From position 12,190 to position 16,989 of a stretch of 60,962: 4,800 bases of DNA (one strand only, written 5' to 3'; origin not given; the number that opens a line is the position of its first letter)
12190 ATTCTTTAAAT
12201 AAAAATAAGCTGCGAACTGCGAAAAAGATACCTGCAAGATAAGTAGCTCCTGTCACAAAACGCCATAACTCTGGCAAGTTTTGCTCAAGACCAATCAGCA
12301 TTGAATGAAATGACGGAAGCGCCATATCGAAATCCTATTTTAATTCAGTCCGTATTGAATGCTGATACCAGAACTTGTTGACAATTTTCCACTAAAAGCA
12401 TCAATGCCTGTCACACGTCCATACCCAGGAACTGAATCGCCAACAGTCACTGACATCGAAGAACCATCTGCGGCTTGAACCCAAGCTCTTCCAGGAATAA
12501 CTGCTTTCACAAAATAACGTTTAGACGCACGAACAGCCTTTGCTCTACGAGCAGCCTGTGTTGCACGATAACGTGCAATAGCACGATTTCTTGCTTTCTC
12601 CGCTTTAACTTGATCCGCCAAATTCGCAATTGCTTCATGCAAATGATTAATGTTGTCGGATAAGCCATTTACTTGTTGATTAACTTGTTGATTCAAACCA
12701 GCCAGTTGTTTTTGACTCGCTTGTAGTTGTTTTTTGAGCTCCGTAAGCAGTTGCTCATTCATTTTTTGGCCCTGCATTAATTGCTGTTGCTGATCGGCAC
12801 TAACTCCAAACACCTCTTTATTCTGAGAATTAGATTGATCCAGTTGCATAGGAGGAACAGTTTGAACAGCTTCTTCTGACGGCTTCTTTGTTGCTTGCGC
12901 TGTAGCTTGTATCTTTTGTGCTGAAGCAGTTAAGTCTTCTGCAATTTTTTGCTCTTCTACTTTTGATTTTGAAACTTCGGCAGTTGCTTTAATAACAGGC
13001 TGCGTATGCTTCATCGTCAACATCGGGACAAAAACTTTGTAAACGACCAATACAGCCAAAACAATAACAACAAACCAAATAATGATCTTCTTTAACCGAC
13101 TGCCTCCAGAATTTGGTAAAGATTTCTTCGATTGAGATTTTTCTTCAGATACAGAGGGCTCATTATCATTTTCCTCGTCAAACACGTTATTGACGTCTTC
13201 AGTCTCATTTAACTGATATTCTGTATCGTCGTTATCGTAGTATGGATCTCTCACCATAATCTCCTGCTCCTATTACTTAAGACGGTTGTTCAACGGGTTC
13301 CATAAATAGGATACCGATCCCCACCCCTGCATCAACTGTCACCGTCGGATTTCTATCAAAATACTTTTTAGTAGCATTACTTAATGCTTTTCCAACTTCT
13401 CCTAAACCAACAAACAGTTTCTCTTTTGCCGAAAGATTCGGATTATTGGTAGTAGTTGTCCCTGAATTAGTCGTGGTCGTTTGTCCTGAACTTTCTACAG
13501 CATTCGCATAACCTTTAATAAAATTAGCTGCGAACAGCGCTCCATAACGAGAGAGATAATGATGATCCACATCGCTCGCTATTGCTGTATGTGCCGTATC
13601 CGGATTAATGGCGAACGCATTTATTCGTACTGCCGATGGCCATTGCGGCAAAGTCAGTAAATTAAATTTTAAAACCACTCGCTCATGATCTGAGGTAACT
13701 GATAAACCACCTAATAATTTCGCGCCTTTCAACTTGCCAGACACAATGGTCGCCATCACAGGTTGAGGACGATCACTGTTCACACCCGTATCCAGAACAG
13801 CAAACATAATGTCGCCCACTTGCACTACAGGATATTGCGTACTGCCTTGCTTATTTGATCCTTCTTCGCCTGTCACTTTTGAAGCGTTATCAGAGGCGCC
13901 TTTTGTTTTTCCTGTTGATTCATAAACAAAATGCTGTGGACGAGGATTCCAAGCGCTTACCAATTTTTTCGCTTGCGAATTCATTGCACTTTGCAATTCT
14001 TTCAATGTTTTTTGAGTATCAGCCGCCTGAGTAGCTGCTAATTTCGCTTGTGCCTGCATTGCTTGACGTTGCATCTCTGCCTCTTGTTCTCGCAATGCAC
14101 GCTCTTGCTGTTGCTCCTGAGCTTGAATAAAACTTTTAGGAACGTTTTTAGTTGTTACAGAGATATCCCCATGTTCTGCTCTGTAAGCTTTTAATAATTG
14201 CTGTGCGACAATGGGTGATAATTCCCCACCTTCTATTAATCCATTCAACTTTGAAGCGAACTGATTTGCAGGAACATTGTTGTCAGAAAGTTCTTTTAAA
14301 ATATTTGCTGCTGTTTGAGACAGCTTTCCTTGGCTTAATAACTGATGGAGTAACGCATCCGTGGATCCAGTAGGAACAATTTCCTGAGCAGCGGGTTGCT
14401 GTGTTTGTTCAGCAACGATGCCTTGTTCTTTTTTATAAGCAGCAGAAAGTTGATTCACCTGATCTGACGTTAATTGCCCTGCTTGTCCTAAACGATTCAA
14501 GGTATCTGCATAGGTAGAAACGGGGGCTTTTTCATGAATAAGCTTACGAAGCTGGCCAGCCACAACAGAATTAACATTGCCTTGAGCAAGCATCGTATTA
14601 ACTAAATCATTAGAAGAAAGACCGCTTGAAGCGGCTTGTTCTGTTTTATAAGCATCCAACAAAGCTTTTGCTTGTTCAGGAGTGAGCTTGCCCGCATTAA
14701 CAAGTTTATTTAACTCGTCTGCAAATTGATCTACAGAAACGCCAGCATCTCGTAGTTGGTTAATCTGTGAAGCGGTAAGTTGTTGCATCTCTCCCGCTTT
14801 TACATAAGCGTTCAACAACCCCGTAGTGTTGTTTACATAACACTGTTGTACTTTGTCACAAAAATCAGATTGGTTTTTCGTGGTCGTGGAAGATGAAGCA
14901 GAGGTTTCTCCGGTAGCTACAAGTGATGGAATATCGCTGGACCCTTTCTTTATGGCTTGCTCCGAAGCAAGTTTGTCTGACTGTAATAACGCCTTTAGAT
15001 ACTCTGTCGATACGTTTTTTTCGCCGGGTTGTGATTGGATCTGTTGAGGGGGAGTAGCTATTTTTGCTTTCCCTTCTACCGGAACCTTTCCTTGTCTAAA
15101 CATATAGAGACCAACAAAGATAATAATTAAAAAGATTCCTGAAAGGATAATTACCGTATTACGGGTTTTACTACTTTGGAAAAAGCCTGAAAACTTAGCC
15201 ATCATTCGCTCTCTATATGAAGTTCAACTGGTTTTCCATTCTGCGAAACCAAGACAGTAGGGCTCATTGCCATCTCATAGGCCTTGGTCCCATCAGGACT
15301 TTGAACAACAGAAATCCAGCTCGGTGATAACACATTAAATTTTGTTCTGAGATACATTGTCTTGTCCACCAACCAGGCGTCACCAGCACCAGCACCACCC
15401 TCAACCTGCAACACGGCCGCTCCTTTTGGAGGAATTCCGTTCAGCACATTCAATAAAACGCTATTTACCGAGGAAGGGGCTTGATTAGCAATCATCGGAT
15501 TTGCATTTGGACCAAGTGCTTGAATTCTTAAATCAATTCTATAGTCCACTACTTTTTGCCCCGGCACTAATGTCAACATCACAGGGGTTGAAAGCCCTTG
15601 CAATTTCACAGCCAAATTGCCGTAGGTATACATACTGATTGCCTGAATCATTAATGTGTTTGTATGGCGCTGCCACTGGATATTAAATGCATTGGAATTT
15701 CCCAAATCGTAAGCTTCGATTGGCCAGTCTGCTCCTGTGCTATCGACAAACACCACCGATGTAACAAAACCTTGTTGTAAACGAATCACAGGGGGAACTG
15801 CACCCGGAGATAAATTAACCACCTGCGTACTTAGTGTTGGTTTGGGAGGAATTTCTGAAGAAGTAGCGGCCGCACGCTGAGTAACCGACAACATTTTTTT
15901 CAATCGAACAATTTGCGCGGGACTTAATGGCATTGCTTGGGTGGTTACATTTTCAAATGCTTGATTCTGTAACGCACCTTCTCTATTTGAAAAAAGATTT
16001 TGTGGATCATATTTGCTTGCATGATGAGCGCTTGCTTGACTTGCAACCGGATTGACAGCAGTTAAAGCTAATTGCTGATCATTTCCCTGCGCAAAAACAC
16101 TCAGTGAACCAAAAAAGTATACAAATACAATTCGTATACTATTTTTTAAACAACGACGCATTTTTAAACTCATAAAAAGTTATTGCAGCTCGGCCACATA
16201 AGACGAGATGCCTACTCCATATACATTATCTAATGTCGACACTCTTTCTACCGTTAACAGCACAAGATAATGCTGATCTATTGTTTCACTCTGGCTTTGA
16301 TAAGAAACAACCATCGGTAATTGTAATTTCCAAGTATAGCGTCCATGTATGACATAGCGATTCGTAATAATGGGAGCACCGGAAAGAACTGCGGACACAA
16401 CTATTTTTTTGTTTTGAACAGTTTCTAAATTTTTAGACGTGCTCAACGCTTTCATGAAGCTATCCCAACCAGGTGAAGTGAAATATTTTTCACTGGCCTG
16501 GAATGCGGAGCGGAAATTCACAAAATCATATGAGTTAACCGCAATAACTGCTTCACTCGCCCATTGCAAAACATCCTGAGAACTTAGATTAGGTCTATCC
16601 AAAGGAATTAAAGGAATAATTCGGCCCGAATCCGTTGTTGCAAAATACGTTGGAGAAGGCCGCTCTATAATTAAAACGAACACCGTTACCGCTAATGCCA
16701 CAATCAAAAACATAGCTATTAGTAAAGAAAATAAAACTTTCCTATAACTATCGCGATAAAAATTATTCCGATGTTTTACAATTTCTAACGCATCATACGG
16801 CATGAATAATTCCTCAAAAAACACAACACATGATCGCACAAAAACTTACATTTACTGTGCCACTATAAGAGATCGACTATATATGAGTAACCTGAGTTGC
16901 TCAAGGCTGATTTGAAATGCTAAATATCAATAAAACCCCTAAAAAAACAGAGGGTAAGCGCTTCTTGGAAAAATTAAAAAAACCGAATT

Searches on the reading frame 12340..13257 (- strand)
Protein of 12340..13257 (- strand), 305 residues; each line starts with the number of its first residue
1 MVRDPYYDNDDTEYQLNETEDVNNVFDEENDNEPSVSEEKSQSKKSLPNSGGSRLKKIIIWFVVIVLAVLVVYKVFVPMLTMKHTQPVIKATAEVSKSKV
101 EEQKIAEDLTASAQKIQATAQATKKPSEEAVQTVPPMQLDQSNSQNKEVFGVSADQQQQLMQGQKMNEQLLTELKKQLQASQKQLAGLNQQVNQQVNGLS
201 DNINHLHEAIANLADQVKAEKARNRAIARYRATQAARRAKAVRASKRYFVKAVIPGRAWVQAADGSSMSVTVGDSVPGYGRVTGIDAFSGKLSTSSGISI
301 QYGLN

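Call 46: search_protein_families(library=pfam, proteins=[window:12340-13257:-], max_evalue=0.001)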
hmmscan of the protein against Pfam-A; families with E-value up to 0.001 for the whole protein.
window:12340-13257:- (305 aa): 1 family
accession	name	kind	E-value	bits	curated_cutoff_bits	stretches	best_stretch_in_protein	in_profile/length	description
PF06682.17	SARAF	-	0.00017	21.8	30.8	1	13-150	120-225/333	SOCE-associated regulatory factor of calcium homoeostasis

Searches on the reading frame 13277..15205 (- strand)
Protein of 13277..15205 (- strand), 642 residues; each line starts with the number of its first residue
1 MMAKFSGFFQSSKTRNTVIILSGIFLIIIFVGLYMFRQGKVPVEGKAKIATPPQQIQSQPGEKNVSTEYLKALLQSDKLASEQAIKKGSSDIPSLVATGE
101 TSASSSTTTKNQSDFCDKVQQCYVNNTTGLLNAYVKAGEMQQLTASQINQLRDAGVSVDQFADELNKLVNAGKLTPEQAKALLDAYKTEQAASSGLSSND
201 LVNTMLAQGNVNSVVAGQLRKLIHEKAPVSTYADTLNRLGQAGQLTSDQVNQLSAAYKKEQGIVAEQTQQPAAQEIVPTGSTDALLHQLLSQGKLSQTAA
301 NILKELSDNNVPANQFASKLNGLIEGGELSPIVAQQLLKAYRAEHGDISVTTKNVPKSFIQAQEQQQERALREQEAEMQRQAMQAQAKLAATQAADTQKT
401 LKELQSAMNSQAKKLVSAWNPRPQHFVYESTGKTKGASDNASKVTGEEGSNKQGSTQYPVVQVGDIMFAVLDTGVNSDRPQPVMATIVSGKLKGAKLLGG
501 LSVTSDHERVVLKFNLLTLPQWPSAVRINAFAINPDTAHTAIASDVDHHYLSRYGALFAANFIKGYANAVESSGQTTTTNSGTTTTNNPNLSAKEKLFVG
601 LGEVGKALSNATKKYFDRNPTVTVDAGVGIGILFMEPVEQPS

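Call 46: search_protein_families(library=pfam, proteins=[window:13277-15205:-], max_evalue=0.001)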
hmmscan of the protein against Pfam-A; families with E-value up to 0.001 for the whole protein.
window:13277-15205:- (642 aa): 2 families
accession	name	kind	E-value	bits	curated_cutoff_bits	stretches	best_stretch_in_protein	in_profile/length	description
PF03743.19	TrbI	-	5e-18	66.1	35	1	461-638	2-186/188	Bacterial conjugation TrbI-like protein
PF22746.1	SHOCT-like_DUF2089-C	-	1e-06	28.5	27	1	167-190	8-31/32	SHOCT-like domain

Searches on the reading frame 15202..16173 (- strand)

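Call 46: search_protein_families(library=pfam, proteins=[window:15202-16173:-], max_evalue=0.001)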
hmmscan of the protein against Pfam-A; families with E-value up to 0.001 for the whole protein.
window:15202-16173:- (323 aa): 1 family
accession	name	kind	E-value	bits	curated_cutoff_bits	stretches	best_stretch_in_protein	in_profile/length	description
PF12293.13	T4BSS_DotH_IcmK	-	2.9e-85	285.6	25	1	82-317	1-237/238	Putative outer membrane core complex of type IVb secretion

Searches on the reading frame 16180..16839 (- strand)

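Call 46: search_protein_families(library=pfam, proteins=[window:16180-16839:-], max_evalue=0.001)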
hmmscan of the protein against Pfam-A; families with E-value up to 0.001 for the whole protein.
window:16180-16839:- (219 aa): 1 family
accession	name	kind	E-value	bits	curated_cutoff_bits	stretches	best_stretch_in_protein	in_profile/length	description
PF11393.14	T4BSS_DotI_IcmL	-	4.2e-55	186.4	27.7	1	39-217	1-179/180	Type-IV b secretion system, inner-membrane complex component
